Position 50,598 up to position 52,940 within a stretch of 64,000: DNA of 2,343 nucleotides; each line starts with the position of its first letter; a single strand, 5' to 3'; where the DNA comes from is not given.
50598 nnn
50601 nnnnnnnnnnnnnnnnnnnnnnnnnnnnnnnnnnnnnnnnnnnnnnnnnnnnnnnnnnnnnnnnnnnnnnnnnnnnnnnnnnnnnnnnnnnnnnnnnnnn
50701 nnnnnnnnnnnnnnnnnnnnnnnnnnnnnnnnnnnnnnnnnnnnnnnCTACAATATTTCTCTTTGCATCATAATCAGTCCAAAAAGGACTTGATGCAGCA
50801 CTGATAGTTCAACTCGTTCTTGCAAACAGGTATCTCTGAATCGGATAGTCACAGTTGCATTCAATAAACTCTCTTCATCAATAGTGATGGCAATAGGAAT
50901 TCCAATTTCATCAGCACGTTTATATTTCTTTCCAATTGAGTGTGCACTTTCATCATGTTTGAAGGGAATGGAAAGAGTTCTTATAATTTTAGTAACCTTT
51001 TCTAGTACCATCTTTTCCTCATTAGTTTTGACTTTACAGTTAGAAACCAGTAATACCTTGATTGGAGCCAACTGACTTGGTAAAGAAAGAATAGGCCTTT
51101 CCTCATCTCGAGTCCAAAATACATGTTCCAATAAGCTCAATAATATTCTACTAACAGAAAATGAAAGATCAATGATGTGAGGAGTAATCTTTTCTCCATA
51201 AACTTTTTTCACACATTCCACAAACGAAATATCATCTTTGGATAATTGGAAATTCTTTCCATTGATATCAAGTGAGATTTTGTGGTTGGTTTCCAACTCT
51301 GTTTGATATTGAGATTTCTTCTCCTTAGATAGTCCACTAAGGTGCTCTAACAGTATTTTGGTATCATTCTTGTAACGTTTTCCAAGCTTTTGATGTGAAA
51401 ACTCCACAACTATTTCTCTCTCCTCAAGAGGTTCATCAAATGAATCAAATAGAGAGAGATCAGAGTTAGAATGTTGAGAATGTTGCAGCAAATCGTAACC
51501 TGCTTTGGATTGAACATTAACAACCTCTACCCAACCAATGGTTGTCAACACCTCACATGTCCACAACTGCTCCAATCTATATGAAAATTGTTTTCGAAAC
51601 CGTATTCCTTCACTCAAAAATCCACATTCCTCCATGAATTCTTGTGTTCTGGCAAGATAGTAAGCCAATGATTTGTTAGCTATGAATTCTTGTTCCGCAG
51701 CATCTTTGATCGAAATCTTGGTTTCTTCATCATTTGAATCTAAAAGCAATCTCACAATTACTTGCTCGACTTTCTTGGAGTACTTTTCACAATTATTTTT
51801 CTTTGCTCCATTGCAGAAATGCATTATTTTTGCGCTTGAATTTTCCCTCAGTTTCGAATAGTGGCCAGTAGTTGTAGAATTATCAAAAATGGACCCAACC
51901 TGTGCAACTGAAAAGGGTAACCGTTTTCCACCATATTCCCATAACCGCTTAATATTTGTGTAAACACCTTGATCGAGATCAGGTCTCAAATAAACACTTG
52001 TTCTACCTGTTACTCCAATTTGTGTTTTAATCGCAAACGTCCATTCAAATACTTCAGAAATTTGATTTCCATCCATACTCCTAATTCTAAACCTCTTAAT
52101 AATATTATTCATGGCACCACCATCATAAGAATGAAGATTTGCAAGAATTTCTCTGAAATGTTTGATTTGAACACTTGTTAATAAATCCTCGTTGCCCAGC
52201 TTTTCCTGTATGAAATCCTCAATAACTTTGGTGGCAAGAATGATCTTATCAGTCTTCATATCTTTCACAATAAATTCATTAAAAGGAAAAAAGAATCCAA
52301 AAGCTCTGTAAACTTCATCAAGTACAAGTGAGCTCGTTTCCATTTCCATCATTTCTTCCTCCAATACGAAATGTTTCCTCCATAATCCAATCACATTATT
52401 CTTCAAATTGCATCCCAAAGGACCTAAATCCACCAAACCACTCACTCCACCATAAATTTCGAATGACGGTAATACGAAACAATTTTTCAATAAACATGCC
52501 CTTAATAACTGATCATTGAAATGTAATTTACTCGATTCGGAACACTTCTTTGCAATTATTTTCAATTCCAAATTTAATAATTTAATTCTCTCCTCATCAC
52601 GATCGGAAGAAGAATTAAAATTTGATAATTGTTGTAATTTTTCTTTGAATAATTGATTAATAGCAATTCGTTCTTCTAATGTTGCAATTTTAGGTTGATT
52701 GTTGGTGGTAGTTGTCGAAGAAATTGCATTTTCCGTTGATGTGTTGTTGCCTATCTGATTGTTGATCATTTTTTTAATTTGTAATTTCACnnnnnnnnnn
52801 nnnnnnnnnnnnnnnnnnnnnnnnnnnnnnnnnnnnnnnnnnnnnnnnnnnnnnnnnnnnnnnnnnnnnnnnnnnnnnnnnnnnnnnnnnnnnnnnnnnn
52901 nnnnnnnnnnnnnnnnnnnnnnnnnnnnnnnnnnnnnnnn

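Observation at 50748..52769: Glycyl-tRNA synthetase paralogue that has lost catalytic motif 2: a GlyRS-derived pseudoenzyme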

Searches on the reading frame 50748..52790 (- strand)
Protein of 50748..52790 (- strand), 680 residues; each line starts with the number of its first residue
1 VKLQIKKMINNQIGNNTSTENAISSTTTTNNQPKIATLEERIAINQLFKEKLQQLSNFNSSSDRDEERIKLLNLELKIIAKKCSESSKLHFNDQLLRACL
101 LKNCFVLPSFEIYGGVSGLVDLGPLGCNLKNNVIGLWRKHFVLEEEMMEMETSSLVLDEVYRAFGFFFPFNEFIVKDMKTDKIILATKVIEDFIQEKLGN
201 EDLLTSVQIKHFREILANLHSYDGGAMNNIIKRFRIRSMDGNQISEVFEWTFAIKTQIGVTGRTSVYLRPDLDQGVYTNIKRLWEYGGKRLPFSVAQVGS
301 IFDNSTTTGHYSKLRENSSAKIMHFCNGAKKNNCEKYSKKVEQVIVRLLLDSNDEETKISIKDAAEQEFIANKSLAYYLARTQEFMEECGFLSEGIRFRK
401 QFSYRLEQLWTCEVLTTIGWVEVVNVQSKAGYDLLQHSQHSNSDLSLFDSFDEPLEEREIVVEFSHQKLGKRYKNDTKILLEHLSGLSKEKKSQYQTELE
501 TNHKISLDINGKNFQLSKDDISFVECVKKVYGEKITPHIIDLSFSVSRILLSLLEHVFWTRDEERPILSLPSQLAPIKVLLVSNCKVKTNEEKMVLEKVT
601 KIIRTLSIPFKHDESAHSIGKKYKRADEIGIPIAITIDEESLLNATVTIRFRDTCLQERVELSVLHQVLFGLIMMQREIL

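Call 3: search_protein_families(library=pfam, proteins=[window:50748-52790:-], max_evalue=0.1)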
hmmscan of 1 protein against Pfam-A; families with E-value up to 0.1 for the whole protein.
window:50748-52790:- (680 aa): 1 family
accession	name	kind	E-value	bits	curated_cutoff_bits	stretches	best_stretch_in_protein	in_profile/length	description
PF03129.25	HGTP_anticodon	-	2e-15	57.1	21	1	590-668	12-90/94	Anticodon binding domain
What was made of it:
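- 52536..52700 (-): Residues 24-78: two long helices, a WHEP-like appended domain inherited from the canonical heterolobosean GlyRS N-terminus. Pfam itself does not call WHEP here (call 3).
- On Active class II GlyRS (enzyme EC 6.1.1.14): No hit at E up to 0.1 (call 3).
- Checked: Pfam finds only the anticodon-binding domain, not tRNA-synt_2b (call 3).
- No Pfam tRNA-synt_2b hit (call 3). There is no Pfam catalytic-domain hit (call 3).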

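Call 4: search_solved_structures(query=window:50748-52790:-, show_alignments=2)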
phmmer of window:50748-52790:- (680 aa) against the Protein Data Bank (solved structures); distinct sequences matched with E-value up to 0.001: 29.
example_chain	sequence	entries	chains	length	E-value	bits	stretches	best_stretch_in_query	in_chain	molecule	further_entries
2q5h_A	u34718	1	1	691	4.3e-89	303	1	98-669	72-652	Glycyl-tRNA synthetase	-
2pme_A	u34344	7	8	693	4.3e-89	303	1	98-669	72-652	Glycyl-tRNA synthetase | Glycine--tRNA ligase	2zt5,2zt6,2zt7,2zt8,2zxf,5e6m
4kqe_A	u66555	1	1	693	4.4e-89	303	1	91-669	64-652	Glycine--tRNA ligase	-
2pmf_A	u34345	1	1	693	6e-89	302.6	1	98-669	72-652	Glycyl-tRNA synthetase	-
2q5i_A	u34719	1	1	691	6.3e-89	302.5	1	98-669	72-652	Glycyl-tRNA synthetase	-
4kr2_A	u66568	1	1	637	6.6e-89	302.4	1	100-669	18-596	Glycine--tRNA ligase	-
4kr3_A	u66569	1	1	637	7.1e-89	302.3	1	100-669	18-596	Glycine--tRNA ligase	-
4qei_A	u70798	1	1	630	1.5e-88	301.2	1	101-669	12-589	Glycine--tRNA ligase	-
5z5e_A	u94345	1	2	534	1.8e-39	139.1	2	101-447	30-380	NEQ417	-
1ati_A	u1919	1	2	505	4.5e-29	104.8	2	93-329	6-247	GLYCYL-TRNA SYNTHETASE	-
8t5n_A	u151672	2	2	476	7.2e-29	104.1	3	563-665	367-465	Glycine--tRNA ligase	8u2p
1b76_A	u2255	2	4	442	1.2e-28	103.4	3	532-662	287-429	Glycine--tRNA ligase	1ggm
8u2q_A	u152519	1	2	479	9.6e-28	100.4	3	563-664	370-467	Glycine--tRNA ligase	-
8sld_A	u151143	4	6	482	1.6e-27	99.7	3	563-664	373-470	Glycine--tRNA ligase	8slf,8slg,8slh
5c53_B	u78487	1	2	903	4.2e-10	42.1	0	553-675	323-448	Pol gamma B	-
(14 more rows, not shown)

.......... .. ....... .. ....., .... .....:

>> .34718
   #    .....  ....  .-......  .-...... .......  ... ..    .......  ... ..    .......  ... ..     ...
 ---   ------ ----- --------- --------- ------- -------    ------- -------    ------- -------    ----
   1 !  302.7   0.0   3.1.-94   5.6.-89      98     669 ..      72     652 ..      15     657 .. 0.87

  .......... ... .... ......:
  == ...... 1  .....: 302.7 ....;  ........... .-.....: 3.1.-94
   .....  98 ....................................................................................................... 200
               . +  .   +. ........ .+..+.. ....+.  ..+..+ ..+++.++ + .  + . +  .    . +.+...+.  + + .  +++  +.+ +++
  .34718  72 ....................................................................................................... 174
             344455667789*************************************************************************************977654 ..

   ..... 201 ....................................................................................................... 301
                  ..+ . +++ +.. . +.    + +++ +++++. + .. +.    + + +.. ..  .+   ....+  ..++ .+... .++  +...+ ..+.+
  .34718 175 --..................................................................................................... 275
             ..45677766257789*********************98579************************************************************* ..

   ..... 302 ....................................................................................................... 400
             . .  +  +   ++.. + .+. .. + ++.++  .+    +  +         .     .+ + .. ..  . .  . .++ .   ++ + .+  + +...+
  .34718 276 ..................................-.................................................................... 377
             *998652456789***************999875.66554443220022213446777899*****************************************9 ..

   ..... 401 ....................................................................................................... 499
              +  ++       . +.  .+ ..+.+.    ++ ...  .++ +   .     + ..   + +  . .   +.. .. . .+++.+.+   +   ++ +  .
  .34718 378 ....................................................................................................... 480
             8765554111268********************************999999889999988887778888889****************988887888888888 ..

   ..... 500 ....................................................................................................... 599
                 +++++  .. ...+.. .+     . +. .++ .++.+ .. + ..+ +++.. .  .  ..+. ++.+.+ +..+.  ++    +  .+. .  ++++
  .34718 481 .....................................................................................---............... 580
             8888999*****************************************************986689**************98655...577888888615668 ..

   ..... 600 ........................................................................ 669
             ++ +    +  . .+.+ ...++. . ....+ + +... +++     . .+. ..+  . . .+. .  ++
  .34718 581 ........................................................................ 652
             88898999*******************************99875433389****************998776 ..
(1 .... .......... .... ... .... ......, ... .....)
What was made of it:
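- Checked: Human GlyRS (PDB 2pme) matches at E 4e-89 over residues 98-669 (call 4). HMMER against PDB (call 4)
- Similarity to POLG2 is limited to the C-terminal domain and is 80 orders of magnitude weaker than to GlyRS (call 4).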

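Call 5: search_protein_families(library=ncbifam, proteins=[window:50748-52790:-], max_evalue=0.1)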
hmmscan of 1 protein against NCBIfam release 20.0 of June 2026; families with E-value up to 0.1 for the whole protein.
window:50748-52790:- (680 aa): 11 families
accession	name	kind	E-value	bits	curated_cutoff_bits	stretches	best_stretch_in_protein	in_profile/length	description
TIGR00389.1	glyS_dimeric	equivalog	8.1e-123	410.9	243.3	1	98-669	8-561/565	glycine--tRNA ligase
NF003211.1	PRK04173.1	equivalog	4.2e-83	279.7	312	1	102-668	10-453/454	glycine--tRNA ligase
NF011484.0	PRK14894.1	equivalog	1e-33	116.3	1050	3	93-176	7-90/539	glycine--tRNA ligase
TIGR00408.1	proS_fam_I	equivalog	1.9e-08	33.7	437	1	568-668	274-376/475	proline--tRNA ligase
NF008979.1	PRK12325.1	exception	2.8e-08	33.1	550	1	526-663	299-430/437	proline--tRNA ligase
NF003068.0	PRK03991.1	equivalog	4.6e-08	31.9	484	1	532-666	454-585/613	threonine--tRNA ligase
NF006625.0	PRK09194.1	equivalog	1.3e-06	27.6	558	1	546-665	442-554/559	proline--tRNA ligase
NF011500.0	PRK14938.1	equivalog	9.2e-06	24.9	362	1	528-665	226-359/387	Ser-tRNA(Thr) hydrolase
TIGR00418.1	thrS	equivalog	4e-05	22.7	383.65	1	531-662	434-554/565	threonine--tRNA ligase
TIGR00409.1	proS_fam_II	equivalog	0.00014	20.9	306.7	1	546-660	448-556/568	proline--tRNA ligase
TIGR00442.1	hisS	equivalog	0.0013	17.7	286.75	1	587-661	332-405/406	histidine--tRNA ligase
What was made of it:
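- On alpha2 GlyRS homologous family (TIGR00389 / eukaryote-archaeal type): 411 bits against a cut-off of 243 (call 5); E 4e-89 to human GlyRS over residues 98-669 (call 4)
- Checked: TIGR00389 glyS_dimeric scores 411 bits against a cut-off of 243 (call 5).
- TIGR00389 scores 411 bits and human GlyRS matches at E 4e-89 (calls 4, 5). It has the full GlyRS architecture and passes the TIGR00389 cut-off (call 5).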
